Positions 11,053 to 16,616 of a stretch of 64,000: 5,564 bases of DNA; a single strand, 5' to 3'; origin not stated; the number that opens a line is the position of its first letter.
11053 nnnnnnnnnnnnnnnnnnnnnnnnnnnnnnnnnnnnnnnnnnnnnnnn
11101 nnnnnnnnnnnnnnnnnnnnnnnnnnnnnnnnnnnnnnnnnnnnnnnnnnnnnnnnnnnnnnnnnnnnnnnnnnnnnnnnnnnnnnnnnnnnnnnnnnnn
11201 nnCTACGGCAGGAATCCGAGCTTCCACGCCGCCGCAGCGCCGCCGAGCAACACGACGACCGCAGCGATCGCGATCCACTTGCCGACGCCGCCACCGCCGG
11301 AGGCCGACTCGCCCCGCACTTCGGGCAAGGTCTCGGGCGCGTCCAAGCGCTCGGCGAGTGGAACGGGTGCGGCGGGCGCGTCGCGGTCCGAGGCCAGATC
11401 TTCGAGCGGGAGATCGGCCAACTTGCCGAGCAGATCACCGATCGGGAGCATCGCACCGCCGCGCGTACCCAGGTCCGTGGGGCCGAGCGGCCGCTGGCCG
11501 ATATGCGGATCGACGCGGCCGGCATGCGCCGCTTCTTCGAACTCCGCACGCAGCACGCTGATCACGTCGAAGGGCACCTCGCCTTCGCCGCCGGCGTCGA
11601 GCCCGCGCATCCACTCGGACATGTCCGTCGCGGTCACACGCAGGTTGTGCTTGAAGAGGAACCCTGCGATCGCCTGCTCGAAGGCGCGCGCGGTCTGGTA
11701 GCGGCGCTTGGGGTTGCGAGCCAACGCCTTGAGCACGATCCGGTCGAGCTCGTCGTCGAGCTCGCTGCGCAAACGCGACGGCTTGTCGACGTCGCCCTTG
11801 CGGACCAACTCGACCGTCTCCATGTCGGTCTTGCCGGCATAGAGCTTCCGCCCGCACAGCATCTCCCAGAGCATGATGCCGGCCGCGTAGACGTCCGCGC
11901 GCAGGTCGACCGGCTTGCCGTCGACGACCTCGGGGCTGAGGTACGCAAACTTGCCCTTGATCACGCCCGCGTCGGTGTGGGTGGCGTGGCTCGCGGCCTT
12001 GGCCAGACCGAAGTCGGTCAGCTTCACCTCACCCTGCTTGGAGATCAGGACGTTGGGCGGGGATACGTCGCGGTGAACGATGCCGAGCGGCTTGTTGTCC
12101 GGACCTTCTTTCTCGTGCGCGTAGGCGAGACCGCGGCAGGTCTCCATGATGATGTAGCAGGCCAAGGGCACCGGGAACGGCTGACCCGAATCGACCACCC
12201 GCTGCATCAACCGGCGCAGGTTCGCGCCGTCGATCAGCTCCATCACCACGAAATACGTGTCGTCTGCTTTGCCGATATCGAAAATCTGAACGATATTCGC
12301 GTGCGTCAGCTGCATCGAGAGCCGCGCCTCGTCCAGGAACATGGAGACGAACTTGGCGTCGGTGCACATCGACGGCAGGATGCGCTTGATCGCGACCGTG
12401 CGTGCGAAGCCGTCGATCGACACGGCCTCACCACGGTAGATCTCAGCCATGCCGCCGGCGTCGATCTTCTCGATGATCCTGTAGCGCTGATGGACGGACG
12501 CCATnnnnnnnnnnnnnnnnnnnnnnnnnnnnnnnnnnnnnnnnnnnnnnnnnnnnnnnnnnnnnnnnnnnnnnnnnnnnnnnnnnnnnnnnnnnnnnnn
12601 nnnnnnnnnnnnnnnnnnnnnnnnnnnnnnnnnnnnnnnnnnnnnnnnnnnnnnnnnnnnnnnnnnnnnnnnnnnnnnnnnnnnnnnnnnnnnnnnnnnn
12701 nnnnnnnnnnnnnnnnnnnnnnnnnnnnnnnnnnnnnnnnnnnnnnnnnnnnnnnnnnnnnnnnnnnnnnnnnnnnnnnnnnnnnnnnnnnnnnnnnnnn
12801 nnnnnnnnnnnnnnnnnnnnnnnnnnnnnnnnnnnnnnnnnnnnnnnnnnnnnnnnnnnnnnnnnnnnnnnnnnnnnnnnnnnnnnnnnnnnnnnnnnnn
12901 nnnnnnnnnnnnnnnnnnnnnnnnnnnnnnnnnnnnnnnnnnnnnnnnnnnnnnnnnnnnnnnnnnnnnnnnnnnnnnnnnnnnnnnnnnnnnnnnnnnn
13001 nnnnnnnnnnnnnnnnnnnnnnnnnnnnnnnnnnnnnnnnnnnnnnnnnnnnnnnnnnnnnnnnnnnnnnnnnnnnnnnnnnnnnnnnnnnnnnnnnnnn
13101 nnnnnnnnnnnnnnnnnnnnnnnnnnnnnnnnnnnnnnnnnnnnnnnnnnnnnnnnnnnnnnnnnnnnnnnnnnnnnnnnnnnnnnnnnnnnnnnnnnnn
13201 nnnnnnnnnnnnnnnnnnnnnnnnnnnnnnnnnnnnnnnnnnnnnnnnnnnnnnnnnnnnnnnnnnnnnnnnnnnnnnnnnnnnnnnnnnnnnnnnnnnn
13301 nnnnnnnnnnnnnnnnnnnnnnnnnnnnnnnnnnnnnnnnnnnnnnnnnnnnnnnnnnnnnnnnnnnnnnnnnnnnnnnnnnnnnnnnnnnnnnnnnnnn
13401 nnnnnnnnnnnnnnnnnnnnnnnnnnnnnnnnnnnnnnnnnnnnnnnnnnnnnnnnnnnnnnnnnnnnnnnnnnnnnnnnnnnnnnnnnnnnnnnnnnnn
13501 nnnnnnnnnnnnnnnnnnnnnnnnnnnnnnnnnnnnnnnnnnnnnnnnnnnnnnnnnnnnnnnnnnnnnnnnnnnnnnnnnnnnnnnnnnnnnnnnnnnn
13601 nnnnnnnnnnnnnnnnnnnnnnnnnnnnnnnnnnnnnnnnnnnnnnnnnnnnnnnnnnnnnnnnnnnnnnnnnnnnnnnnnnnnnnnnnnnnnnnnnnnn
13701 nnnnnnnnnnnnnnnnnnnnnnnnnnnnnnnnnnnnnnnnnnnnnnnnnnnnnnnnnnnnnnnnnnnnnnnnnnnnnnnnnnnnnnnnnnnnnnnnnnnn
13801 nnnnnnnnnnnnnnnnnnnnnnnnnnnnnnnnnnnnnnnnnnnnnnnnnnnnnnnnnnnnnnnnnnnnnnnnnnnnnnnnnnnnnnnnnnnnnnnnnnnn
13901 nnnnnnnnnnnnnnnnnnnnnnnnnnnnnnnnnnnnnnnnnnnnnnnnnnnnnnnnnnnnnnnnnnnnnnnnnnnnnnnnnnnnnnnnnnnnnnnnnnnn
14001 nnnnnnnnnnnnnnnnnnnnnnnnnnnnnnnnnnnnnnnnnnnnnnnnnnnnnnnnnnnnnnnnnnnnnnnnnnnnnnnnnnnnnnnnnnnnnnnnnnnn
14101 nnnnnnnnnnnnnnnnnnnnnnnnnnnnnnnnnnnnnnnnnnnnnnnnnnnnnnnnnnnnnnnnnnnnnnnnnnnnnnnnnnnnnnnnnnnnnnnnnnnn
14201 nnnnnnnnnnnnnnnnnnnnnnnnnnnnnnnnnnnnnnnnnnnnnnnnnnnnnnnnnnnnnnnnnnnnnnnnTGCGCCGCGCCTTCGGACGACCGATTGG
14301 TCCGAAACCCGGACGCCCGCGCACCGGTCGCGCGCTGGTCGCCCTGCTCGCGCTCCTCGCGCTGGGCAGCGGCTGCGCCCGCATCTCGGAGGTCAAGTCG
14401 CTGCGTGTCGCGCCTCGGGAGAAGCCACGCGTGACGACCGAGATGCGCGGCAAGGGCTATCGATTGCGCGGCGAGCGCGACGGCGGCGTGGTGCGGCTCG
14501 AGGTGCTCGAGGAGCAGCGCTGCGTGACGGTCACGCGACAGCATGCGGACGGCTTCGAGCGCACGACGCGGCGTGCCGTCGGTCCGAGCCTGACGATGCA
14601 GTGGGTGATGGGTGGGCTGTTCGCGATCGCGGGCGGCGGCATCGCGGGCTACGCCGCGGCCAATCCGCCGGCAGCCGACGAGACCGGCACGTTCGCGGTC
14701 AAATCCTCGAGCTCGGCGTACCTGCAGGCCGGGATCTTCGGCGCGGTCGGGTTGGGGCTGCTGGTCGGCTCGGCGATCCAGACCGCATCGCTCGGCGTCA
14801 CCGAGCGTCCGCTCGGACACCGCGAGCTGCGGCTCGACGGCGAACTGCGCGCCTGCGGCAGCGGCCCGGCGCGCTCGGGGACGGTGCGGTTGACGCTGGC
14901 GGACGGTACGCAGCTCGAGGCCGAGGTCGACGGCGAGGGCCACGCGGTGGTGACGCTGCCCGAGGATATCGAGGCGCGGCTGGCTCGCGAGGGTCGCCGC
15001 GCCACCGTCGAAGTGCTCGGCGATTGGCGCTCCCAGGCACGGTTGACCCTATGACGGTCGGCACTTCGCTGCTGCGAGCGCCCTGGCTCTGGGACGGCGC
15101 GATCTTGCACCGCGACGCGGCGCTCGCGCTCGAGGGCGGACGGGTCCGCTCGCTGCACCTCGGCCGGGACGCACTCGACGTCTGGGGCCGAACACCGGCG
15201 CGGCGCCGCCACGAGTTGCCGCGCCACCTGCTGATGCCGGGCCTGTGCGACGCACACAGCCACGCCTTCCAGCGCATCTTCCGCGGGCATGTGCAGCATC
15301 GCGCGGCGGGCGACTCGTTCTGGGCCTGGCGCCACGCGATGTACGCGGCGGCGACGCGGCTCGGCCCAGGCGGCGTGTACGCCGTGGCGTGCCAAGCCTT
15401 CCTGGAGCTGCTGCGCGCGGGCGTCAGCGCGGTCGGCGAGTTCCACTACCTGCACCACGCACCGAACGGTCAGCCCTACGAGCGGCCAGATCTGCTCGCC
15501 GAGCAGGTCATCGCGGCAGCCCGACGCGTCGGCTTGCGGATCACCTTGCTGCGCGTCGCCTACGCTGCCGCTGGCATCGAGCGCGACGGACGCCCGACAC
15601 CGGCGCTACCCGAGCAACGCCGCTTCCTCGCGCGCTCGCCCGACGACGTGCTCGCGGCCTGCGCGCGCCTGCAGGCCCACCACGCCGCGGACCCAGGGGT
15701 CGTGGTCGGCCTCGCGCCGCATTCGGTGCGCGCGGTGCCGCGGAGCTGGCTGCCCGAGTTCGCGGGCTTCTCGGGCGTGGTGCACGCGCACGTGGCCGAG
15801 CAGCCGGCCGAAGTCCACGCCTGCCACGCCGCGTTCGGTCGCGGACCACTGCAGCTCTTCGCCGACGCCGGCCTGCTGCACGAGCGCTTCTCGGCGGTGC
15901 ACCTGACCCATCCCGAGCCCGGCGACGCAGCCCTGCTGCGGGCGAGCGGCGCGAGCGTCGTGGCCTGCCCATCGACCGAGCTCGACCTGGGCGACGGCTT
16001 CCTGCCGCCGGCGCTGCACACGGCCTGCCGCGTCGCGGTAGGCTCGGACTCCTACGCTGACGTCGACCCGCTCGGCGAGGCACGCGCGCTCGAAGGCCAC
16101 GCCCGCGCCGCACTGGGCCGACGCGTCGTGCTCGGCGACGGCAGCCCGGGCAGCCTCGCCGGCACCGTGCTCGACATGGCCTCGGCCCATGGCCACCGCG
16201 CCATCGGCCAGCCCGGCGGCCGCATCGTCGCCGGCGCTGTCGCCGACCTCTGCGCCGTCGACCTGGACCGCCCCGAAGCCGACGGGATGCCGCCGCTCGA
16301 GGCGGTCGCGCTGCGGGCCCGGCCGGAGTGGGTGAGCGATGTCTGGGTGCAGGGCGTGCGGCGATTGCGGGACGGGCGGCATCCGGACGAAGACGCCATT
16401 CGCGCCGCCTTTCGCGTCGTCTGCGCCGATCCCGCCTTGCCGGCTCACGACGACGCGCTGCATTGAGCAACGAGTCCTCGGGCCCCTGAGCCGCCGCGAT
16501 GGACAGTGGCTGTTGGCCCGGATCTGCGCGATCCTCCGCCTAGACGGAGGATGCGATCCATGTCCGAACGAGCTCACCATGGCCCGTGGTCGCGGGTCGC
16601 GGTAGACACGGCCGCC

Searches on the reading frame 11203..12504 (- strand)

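Call 42: search_protein_families(library=pfam, proteins=[window:11203-12504:-], max_evalue=0.001)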
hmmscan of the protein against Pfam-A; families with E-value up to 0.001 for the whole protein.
window:11203-12504:- (433 aa): 3 families
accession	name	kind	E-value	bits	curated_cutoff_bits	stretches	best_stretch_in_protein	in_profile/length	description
PF00069.31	Pkinase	-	1.4e-40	139.8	31.7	1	8-276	1-259/263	Protein kinase domain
PF07714.23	PK_Tyr_Ser-Thr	-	2.2e-35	122.7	23.1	1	10-270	3-250/258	Protein tyrosine and serine/threonine kinase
PF01636.29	APH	-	0.00072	19.8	23.2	0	129-168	157-197/239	Phosphotransferase enzyme family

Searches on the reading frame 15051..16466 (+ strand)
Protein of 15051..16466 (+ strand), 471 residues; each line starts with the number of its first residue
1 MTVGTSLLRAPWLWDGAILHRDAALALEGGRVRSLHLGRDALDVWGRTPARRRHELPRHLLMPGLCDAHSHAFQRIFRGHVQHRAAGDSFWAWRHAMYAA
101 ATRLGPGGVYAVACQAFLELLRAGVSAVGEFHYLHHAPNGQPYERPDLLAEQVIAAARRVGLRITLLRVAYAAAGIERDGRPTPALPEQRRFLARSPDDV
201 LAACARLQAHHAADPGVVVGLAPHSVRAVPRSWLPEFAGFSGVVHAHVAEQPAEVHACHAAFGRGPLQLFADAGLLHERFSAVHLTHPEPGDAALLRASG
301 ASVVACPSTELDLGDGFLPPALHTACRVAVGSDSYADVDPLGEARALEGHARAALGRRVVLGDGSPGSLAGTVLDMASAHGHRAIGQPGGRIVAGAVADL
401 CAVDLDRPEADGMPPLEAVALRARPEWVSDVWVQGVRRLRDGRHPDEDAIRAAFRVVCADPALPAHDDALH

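Call 20: search_protein_families(library=pfam, proteins=[window:15051-16466:+], max_evalue=0.001)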
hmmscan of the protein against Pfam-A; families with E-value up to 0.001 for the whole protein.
window:15051-16466:+ (471 aa): 1 family
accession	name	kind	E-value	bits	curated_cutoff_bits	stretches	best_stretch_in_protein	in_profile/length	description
PF01979.26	Amidohydro_1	-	3.2e-32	112.6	25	1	61-436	2-343/345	Amidohydrolase family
